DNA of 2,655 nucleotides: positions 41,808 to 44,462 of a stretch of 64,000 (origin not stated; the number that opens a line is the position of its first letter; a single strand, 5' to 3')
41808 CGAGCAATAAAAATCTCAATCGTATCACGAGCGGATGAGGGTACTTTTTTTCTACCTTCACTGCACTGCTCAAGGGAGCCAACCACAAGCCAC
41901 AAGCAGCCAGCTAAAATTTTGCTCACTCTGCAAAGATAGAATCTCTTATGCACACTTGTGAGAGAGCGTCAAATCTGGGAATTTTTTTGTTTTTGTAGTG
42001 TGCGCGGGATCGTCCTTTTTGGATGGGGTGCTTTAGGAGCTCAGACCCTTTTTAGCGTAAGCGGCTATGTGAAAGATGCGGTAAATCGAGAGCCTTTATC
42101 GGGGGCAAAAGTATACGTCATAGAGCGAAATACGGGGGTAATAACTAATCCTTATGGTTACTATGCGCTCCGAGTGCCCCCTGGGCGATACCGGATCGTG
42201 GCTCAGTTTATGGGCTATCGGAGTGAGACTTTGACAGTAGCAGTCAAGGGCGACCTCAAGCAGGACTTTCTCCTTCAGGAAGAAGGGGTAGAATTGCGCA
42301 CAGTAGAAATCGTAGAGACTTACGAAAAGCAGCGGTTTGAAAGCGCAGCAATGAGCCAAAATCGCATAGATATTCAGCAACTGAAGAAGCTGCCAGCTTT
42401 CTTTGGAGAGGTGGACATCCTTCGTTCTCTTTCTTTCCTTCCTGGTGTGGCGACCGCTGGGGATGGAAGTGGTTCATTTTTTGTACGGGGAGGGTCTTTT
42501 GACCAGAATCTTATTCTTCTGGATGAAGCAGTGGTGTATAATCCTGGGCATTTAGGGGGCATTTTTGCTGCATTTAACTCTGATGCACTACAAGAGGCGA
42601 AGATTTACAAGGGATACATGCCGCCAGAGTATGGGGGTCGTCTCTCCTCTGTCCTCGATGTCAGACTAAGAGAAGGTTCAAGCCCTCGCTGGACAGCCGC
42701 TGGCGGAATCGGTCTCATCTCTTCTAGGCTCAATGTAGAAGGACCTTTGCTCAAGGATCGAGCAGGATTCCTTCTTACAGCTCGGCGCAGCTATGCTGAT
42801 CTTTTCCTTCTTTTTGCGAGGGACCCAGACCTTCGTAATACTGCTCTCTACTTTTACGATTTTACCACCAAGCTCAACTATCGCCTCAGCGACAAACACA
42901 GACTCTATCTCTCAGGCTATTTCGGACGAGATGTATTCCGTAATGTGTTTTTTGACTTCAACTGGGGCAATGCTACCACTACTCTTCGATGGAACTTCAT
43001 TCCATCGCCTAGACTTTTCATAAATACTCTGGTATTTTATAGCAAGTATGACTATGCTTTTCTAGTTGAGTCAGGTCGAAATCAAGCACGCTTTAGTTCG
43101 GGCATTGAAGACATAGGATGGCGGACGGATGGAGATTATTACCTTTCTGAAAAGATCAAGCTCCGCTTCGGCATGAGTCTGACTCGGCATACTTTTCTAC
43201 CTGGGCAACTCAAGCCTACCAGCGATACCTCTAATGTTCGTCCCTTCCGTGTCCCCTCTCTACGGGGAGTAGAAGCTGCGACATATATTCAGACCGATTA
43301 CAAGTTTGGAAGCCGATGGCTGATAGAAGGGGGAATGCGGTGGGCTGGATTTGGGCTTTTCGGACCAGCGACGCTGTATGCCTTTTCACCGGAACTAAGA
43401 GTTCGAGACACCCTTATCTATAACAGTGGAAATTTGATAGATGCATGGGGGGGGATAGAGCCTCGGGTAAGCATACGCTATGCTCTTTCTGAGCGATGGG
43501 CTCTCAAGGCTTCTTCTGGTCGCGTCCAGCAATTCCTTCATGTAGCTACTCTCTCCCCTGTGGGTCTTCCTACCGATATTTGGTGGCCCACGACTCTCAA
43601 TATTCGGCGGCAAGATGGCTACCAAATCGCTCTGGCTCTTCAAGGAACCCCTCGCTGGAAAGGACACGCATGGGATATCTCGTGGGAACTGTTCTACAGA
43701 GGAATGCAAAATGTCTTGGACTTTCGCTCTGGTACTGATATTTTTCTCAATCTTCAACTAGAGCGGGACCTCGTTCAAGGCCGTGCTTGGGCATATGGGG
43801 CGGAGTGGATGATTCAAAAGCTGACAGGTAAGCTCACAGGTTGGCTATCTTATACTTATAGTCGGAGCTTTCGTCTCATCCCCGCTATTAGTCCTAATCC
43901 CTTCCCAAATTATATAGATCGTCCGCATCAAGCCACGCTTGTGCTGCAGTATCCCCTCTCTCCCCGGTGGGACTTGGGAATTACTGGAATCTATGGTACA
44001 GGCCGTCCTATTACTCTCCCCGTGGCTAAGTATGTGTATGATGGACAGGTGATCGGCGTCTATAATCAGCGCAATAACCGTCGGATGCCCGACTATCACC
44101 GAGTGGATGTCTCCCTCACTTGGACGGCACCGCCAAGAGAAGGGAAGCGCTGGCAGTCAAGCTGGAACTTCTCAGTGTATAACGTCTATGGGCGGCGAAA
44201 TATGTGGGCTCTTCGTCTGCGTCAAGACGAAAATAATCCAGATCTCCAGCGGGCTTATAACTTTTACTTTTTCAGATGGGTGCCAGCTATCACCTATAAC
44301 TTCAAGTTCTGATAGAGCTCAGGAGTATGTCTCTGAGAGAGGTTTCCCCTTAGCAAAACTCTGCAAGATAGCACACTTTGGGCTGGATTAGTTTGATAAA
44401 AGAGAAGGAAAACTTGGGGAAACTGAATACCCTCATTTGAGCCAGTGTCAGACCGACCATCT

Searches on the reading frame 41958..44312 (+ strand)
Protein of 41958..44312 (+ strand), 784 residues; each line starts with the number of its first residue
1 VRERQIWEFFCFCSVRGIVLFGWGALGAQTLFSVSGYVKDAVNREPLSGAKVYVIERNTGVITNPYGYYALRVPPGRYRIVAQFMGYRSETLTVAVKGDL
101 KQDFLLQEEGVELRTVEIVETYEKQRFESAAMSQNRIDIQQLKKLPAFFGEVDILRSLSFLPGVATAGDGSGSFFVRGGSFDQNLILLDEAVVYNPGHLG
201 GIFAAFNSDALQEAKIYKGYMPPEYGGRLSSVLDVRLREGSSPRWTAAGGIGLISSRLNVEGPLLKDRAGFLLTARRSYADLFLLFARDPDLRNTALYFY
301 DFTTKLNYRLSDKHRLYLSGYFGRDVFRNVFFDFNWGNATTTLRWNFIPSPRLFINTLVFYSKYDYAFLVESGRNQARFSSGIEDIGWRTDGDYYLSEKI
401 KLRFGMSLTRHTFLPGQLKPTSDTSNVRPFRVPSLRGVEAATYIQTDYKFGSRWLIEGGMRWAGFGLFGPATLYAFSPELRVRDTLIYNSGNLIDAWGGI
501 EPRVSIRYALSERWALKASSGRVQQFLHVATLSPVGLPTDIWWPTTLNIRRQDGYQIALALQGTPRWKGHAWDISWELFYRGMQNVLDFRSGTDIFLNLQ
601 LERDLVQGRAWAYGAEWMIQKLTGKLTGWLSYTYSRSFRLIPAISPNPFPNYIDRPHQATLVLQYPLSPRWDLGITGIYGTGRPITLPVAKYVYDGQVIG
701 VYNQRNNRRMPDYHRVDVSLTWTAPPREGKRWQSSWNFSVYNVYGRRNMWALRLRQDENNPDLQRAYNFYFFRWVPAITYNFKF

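Call 7: search_protein_families(library=pfam, proteins=[window:41958-44312:+], max_evalue=0.00001)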
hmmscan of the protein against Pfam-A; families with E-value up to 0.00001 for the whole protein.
window:41958-44312:+ (784 aa): 3 families
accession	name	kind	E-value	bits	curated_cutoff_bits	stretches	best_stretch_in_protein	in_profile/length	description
PF13715.12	CarbopepD_reg_2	-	1.5e-17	63.8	32.2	1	34-116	1-86/88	CarboxypepD_reg-like domain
PF13620.12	CarboxypepD_reg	-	1.2e-13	51.7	32.3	1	33-106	1-81/82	Carboxypeptidase regulatory-like domain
PF07715.20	Plug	-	2.5e-06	28.4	23.9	1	150-228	21-102/107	TonB-dependent Receptor Plug Domain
